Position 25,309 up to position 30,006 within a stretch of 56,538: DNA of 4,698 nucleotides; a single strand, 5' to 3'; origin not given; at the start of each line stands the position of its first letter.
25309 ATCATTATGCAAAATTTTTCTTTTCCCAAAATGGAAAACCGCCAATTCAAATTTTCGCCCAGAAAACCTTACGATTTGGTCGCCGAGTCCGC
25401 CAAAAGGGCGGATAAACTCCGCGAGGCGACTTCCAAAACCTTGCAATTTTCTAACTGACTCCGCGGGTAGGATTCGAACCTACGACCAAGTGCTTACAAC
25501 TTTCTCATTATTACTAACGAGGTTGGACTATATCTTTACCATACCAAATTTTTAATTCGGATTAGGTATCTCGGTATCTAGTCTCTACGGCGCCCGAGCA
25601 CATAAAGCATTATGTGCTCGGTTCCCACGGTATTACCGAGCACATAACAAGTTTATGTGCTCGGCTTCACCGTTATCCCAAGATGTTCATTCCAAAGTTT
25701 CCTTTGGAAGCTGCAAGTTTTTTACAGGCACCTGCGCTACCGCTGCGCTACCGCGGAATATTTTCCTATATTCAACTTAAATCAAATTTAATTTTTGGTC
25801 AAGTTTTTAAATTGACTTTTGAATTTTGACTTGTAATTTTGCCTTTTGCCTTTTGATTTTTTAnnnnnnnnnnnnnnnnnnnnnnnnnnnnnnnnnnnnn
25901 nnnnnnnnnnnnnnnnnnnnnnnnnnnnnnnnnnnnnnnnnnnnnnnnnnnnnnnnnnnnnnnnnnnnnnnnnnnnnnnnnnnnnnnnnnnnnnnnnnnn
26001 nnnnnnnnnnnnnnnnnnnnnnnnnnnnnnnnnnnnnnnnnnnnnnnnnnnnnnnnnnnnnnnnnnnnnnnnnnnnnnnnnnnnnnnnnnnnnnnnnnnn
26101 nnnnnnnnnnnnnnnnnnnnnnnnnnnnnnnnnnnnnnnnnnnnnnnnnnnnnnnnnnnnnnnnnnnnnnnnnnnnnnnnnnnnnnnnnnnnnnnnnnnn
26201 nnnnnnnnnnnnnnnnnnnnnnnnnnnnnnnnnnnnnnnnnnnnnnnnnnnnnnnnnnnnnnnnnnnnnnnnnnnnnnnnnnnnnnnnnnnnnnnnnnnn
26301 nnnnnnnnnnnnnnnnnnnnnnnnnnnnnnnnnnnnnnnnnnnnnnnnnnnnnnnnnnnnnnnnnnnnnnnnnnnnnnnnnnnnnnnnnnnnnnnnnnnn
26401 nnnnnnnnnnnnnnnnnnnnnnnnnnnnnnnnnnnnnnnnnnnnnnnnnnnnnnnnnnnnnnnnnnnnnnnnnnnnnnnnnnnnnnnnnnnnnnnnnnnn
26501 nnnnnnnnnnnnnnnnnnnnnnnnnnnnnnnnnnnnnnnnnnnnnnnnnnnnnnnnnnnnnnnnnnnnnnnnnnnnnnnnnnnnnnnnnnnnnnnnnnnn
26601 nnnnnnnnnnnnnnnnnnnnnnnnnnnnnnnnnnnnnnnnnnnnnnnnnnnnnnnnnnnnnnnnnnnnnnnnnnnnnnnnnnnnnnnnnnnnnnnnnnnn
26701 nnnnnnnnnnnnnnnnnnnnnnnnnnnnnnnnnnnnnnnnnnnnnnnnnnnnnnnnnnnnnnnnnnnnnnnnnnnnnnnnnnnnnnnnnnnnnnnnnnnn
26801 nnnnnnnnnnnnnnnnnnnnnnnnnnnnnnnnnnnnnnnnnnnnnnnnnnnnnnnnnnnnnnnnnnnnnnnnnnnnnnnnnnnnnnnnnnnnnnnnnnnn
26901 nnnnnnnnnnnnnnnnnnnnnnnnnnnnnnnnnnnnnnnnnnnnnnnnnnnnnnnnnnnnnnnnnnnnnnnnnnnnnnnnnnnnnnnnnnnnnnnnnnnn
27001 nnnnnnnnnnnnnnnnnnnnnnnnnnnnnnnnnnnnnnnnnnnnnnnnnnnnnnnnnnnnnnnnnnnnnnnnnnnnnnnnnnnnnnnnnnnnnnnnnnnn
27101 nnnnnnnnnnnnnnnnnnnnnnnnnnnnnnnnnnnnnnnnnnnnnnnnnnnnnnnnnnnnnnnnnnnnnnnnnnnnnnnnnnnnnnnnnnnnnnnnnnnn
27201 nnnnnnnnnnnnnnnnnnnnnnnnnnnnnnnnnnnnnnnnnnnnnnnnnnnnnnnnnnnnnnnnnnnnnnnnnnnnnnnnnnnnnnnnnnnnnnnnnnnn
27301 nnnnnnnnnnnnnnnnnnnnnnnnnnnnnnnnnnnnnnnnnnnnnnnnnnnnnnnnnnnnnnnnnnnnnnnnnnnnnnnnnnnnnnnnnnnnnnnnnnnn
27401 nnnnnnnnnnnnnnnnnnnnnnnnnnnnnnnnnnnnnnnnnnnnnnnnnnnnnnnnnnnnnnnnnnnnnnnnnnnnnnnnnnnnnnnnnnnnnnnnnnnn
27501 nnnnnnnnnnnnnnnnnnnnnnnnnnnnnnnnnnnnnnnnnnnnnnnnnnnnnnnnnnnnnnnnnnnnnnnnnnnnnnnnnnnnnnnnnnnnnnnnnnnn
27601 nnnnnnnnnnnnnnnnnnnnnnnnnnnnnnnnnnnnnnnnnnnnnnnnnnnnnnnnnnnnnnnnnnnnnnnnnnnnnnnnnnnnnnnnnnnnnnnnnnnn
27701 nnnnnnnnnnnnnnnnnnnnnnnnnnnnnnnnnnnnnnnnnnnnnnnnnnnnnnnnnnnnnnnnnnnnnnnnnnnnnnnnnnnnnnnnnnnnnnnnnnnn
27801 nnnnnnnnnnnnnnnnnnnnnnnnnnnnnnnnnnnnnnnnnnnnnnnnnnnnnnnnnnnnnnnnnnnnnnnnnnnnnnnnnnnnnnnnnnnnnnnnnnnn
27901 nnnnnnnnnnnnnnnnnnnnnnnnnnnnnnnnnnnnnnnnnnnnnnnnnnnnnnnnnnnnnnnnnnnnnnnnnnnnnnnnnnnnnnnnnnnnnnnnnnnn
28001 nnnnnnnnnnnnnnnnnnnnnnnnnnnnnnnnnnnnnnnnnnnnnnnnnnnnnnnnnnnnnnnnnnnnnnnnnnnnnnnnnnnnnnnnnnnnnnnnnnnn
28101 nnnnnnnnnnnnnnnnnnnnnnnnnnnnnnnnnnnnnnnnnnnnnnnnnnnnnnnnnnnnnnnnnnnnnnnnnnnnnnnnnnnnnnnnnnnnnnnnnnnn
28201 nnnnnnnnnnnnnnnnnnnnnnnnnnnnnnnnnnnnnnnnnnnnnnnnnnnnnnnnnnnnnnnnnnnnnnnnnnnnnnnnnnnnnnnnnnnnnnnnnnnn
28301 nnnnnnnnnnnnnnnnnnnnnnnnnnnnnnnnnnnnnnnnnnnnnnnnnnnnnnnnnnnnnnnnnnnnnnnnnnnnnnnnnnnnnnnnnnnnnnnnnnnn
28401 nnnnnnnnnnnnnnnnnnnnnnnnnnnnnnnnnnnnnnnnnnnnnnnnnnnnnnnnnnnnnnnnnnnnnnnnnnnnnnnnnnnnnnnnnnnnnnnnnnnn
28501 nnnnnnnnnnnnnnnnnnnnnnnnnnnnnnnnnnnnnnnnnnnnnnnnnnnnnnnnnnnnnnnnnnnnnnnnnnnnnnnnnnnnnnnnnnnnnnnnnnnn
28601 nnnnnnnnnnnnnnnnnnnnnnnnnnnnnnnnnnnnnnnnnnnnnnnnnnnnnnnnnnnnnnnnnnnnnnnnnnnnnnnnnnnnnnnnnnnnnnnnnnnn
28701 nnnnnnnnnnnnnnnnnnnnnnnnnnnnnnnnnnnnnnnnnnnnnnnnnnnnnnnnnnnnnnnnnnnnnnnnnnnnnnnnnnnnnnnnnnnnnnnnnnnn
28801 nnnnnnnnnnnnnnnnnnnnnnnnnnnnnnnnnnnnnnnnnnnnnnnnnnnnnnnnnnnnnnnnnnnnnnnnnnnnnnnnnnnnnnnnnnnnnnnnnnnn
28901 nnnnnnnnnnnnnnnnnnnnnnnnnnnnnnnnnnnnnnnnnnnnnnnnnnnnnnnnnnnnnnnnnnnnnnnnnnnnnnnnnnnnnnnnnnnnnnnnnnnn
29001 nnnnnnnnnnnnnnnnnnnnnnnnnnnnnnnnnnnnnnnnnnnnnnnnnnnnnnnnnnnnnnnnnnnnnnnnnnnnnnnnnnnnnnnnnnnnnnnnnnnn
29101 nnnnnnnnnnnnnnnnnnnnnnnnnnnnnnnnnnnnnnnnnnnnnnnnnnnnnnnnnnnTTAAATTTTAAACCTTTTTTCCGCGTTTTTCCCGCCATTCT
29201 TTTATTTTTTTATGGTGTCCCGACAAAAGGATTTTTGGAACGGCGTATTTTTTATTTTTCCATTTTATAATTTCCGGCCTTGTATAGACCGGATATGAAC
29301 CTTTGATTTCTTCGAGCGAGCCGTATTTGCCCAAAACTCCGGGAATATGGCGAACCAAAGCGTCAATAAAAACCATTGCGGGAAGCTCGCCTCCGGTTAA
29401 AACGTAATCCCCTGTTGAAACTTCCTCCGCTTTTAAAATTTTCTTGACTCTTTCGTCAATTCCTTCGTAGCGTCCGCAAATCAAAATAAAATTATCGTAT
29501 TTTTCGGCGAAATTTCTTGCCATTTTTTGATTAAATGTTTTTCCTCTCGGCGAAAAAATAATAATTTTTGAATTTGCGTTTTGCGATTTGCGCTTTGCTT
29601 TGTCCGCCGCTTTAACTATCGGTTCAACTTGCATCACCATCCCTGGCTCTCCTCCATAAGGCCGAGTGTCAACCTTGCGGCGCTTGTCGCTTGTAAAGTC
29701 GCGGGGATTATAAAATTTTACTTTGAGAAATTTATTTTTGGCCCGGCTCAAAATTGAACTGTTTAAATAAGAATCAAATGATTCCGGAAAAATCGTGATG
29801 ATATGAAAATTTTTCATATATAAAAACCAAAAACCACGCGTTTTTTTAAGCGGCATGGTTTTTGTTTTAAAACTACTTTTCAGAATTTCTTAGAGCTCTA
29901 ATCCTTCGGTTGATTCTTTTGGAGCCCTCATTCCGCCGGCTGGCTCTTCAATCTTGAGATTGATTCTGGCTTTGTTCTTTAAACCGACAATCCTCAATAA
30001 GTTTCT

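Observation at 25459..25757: tRNA-Asn(GUU) split between anticodon positions 35 and 36 by a 227-nt ORF-less group I intron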

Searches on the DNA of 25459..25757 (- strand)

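Call 51: search_dna_similar(query=window:25459-25757:-, collection=phages, mode=distant, max_rows=10)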
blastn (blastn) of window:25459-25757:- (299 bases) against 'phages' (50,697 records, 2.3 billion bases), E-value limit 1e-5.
No match.

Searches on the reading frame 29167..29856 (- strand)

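Call 6: search_protein_families(library=pfam, proteins=[window:29167-29856:-])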
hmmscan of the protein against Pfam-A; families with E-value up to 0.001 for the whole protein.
window:29167-29856:- (229 aa): 1 family
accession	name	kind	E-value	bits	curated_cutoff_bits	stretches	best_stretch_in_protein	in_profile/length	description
PF01746.26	tRNA_m1G_MT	-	1.8e-44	152.2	27.3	1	41-225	7-185/195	tRNA (Guanine-1)-methyltransferase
